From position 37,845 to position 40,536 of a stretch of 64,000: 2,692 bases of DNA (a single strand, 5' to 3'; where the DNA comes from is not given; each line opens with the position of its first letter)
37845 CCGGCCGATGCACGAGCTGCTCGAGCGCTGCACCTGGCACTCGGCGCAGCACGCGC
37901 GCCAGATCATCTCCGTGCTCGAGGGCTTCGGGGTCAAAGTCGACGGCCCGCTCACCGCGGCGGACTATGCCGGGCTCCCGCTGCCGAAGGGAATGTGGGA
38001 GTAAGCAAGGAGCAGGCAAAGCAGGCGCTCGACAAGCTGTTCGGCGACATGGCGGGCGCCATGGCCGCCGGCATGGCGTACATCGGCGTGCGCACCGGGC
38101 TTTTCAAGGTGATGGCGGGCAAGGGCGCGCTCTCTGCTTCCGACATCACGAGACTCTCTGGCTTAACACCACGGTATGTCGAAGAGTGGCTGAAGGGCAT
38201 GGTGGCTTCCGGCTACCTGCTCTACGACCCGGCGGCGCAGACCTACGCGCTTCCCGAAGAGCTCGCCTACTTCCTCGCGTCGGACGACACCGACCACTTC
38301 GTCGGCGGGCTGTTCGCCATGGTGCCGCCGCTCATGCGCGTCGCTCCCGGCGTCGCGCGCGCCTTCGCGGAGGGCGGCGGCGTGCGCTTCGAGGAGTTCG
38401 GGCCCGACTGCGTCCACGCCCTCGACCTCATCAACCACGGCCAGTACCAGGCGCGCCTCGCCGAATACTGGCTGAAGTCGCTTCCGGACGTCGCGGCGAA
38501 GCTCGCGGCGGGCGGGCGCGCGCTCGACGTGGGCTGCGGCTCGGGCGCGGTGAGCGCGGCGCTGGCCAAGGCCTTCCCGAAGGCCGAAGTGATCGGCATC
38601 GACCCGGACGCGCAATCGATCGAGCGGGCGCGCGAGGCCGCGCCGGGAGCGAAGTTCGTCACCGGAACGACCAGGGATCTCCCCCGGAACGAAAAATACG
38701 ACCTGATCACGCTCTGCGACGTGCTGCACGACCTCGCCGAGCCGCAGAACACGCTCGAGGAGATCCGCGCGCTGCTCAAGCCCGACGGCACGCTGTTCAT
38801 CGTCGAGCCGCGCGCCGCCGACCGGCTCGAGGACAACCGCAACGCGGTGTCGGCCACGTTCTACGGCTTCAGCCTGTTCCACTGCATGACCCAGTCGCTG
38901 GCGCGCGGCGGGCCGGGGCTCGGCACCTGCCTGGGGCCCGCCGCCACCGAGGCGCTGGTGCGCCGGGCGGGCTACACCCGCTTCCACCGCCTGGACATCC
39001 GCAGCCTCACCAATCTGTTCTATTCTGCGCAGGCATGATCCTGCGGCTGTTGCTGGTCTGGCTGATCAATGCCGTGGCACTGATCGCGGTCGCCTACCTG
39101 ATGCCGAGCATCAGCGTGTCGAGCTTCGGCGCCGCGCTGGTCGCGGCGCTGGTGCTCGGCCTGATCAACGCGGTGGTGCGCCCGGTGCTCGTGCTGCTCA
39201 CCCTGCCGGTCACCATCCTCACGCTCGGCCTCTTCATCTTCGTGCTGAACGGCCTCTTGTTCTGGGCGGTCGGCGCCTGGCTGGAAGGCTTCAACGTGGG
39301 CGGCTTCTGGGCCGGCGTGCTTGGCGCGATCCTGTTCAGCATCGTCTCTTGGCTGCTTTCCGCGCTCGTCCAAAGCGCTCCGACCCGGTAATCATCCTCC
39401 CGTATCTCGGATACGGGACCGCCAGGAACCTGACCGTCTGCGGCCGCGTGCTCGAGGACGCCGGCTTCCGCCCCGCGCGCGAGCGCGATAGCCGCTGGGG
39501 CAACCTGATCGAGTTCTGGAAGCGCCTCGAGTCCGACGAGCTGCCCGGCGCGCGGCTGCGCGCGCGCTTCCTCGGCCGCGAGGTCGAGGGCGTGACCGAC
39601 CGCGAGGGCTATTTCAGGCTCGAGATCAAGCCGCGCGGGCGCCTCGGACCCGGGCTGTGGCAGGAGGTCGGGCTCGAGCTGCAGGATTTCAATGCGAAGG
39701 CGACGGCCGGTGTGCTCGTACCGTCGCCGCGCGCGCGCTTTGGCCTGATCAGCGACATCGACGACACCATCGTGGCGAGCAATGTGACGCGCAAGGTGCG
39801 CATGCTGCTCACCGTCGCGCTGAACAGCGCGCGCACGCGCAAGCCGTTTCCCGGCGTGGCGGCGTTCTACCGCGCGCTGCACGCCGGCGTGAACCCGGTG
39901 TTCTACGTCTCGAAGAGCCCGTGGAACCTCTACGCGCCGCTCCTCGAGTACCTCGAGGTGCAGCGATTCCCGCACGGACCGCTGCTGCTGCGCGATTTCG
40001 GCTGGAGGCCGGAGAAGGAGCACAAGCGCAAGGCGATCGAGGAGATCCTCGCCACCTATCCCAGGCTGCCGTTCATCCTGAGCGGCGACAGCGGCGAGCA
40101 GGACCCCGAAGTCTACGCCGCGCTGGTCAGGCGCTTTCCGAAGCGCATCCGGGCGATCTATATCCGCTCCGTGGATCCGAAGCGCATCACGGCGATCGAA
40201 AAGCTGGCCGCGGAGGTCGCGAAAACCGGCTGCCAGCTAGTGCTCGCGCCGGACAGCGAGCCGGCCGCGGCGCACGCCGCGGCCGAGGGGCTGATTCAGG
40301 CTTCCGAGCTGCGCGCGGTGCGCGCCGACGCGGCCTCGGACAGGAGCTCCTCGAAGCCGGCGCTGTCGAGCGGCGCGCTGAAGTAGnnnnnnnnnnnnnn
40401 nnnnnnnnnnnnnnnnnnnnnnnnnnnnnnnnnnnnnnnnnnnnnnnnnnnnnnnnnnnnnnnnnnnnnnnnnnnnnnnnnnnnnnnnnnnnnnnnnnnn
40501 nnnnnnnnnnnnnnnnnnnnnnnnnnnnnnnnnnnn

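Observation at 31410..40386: Ten-gene, almost gap-free, translationally coupled operon of mixed function with no pathway I can name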

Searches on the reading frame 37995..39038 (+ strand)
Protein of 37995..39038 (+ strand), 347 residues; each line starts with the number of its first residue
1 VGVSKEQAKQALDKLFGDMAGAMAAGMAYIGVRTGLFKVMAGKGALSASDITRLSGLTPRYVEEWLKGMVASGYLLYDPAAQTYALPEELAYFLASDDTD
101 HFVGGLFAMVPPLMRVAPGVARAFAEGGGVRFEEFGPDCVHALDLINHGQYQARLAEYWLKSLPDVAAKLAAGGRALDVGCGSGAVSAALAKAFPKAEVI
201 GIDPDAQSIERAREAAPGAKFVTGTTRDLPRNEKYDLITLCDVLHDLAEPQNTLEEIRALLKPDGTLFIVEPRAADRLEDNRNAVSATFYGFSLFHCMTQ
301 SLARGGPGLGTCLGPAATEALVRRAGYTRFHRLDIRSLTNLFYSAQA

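Call 5: search_protein_families(library=pfam, proteins=[window:37995-39038:+], max_evalue=0.01)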
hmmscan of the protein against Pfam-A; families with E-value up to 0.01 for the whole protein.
window:37995-39038:+ (347 aa): 19 families
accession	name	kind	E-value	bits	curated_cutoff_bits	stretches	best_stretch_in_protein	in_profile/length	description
PF08242.18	Methyltransf_12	-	1.1e-21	77.8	30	1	177-267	1-98/98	Methyltransferase domain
PF13489.12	Methyltransf_23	-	4.5e-21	75.7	27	1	151-278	1-125/164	Methyltransferase domain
PF13847.12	Methyltransf_31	-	4.9e-21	75.4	27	1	173-279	4-119/145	Methyltransferase domain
PF08241.18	Methyltransf_11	-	3.4e-20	72.9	21.2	1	177-269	1-95/95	Methyltransferase domain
PF13649.12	Methyltransf_25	-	1.2e-19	71.2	27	1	177-265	2-97/97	Methyltransferase domain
PF21320.3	HTH_65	-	2.8e-17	63.1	24.1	1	25-95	4-74/75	Rv2258c-like winged HTH domain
PF00891.24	Methyltransf_2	-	1.6e-09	37.9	22.3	1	174-275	64-170/210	O-methyltransferase domain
PF05175.20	MTS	-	4.1e-09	36.7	23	1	172-273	31-142/170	Methyltransferase small domain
PF05401.17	NodS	-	3.6e-08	33.9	24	1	172-274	43-149/201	Nodulation protein S (NodS)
PF01209.24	Ubie_methyltran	-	4.4e-07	29.9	20.1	1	158-271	34-153/233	ubiE/COQ5 methyltransferase family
PF06325.19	PrmA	-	2.5e-06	27.7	22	1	172-268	161-257/296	Ribosomal protein L11 methyltransferase (PrmA)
PF02390.23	Methyltransf_4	-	4.6e-05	23.4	24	1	177-214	6-43/173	Putative methyltransferase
PF01728.25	FtsJ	-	0.00011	22.6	24.1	1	170-259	19-114/181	FtsJ-like methyltransferase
PF24675.1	NpmA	-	0.00014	21.7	60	1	176-212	27-63/214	16S rRNA (adenine(1408)-N(1))-methyltransferase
PF13578.12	Methyltransf_24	-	0.0003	22.1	26.3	1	178-268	2-101/105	Methyltransferase domain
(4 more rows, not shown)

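Call 6: search_protein_families(library=ncbifam, proteins=[window:37995-39038:+], max_evalue=0.01)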
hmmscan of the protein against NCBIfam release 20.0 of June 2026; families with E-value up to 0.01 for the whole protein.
window:37995-39038:+ (347 aa): 61 families (the best 25 are shown)
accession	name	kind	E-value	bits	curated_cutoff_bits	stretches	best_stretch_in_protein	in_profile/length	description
NF045667.1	MTase_DVU1556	equivalog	1.3e-15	57.5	155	1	168-269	18-119/213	DVU_1556 family methyltransferase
TIGR02072.1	BioC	equivalog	7.5e-15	55.4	184.95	1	152-268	16-131/244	malonyl-ACP O-methyltransferase BioC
TIGR04345.1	ovoA_Cterm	equivalog_domain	1e-13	51.4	170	2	150-213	24-80/242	putative 4-mercaptohistidine N1-methyltransferase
NF043040.1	corrin_prot_MT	hypoth_equivalog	1.2e-13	51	180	1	165-272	33-150/216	corrinoid protein-associated methyltransferase CpaM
NF002463.0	PRK01683.1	equivalog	1.6e-13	50.9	297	1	174-273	33-132/258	trans-aconitate 2-methyltransferase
TIGR01983.1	UbiG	equivalog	1.6e-13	50.5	102.95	1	172-269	49-151/228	bifunctional 2-polyprenyl-6-hydroxyphenol methylase/3-demethylubiquinol 3-O-methyltransferase UbiG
NF001244.0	PRK00216.1-5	equivalog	2.7e-12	46.5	216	1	170-273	46-157/236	bifunctional demethylmenaquinone methyltransferase/2-methoxy-6-polyprenyl-1,4-benzoquinol methylase UbiE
TIGR01934.1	MenG_MenH_UbiE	subfamily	6.8e-12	45.2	158.35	1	157-276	25-148/223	ubiquinone/menaquinone biosynthesis methyltransferase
NF045825.1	FAmtase_mtf2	equivalog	6.4e-10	38.7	400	1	172-286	58-175/248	fatty-acid O-methyltransferase Mtf2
NF010703.0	PRK14103.1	equivalog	2.2e-08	33.8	320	1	167-267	26-122/256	trans-aconitate 2-methyltransferase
NF045823.1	PthPhpthDimycoMt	equivalog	2.3e-08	33.5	300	1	172-286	66-183/256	phthiotriol/phenolphthiotriol dimycocerosates methyltransferase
NF041650.1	nod_mtase_NodS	equivalog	2.7e-08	33.7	300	1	175-269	41-139/190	nodulation methyltransferase NodS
TIGR03534.1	RF_mod_PrmC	equivalog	4.3e-08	32.9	199.1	1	174-238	90-160/253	peptide chain release factor N(5)-glutamine methyltransferase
TIGR04543.1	ketoArg_3Met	equivalog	1.6e-07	30.7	425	1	175-217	152-194/336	2-ketoarginine methyltransferase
NF004851.0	PRK06202.1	equivalog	2.5e-07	30.4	243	1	175-251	63-146/237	hypothetical protein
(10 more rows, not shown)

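Call 23: search_solved_structures(query=window:37995-39035:+, max_evalue=0.0001)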
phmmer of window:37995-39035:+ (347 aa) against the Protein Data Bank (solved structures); distinct sequences matched with E-value up to 0.0001: 36.
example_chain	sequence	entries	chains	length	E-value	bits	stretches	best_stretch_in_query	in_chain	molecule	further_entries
5f8c_A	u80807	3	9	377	9.3e-45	156.4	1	22-344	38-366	Methyltransferase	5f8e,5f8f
8g5s_A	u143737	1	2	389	5.7e-42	147.3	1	13-343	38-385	TnmJ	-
3mgg_A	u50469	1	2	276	2.9e-13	52.9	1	171-272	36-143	Methyltransferase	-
6uak_A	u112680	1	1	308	7.4e-08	35.1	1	175-268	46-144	SAM dependent methyltransferase LahSB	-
3cc8_A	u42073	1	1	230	9.5e-08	34.8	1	152-272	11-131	Putative methyltransferase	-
3l8d_A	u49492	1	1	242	2.8e-07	33.2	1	174-275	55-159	Methyltransferase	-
6f5z_A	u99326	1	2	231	9.4e-07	31.5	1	170-269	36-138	24-sterol C-methyltransferase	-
1xxl_A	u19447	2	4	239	1.1e-06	31.2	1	168-274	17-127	YcgJ protein | ycgJ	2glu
3ccf_A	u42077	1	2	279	1.2e-06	31.2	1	173-270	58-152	Cyclopropane-fatty-acyl-phospholipid synthase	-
6uk5_A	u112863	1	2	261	1.6e-06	30.7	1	149-272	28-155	CalS10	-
8zc8_A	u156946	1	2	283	2.9e-06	29.9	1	167-294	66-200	MitM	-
21zq_A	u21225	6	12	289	3.1e-06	29.8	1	167-294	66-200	MitM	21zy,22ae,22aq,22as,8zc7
1ve3_A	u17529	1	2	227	4.4e-06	29.3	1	166-268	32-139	hypothetical protein PH0226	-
7wzg_A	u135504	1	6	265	4.5e-06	29.3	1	173-307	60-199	Cypemycin N-terminal methyltransferase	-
9fce_A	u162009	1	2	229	4.7e-06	29.2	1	164-271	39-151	SAM dependent methyltransferase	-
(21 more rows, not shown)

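Call 48: search_protein_families(library=padloc, proteins=[window:37995-39038:+], max_evalue=0.001)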
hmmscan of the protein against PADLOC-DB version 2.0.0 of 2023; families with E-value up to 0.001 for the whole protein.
window:37995-39038:+ (347 aa): 2 families
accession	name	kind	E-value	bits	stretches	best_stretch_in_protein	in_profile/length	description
PDLC04134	mad2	-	5.9e-21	72.9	1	155-279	279-404/492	mads_2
PDLC01173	STAND_TPR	-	0.00053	16.3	1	41-89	300-348/1114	"Predicted ATPase fused to Xre-HTH and TPR repeats domain, associated with cas1-less I-E system in Streptomyces"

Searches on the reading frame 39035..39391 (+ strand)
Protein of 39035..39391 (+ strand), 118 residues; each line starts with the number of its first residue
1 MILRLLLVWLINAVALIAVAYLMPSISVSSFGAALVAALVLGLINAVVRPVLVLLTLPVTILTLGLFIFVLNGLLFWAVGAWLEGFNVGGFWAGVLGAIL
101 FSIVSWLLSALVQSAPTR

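Call 5: search_protein_families(library=pfam, proteins=[window:39035-39391:+], max_evalue=0.01)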
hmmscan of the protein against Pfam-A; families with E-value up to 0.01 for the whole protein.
window:39035-39391:+ (118 aa): 1 family
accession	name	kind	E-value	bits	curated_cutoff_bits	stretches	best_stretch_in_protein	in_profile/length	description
PF04020.18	Phage_holin_4_2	-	3.8e-33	114.7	28.8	1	4-107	2-105/105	Mycobacterial 4 TMS phage holin, superfamily IV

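Call 6: search_protein_families(library=ncbifam, proteins=[window:39035-39391:+], max_evalue=0.01)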
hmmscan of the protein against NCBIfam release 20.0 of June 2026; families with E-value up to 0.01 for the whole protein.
window:39035-39391:+ (118 aa): 0 families

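Call 48: search_protein_families(library=padloc, proteins=[window:39035-39391:+], max_evalue=0.001)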
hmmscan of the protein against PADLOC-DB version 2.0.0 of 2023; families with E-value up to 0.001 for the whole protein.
window:39035-39391:+ (118 aa): 0 families

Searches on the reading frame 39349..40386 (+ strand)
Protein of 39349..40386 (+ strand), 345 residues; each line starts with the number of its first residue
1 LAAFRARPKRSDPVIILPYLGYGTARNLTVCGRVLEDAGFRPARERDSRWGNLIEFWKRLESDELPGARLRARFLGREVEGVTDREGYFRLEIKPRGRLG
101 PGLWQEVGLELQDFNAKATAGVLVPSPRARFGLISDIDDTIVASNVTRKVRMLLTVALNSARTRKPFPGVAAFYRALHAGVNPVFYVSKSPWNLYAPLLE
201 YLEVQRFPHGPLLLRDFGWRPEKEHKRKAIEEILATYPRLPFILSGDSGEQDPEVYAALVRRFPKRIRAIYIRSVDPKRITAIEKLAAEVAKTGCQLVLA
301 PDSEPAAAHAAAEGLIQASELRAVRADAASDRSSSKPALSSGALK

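Call 5: search_protein_families(library=pfam, proteins=[window:39349-40386:+], max_evalue=0.01)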
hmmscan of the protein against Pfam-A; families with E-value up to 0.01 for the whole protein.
window:39349-40386:+ (345 aa): 1 family
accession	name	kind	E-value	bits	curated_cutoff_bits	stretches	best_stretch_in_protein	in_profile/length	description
PF09949.15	APP1_cat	-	7.6e-49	166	27.1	1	131-273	1-153/154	Phosphatidate phosphatase APP1, catalytic domain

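Call 6: search_protein_families(library=ncbifam, proteins=[window:39349-40386:+], max_evalue=0.01)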
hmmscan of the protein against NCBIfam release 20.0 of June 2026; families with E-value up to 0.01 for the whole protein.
window:39349-40386:+ (345 aa): 0 families

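Call 24: search_solved_structures(query=window:39349-40383:+, max_evalue=0.01)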
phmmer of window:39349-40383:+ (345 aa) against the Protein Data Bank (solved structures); distinct sequences matched with E-value up to 0.01: 0.

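Call 48: search_protein_families(library=padloc, proteins=[window:39349-40386:+], max_evalue=0.001)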
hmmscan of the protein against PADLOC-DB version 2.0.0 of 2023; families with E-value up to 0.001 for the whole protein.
window:39349-40386:+ (345 aa): 0 families
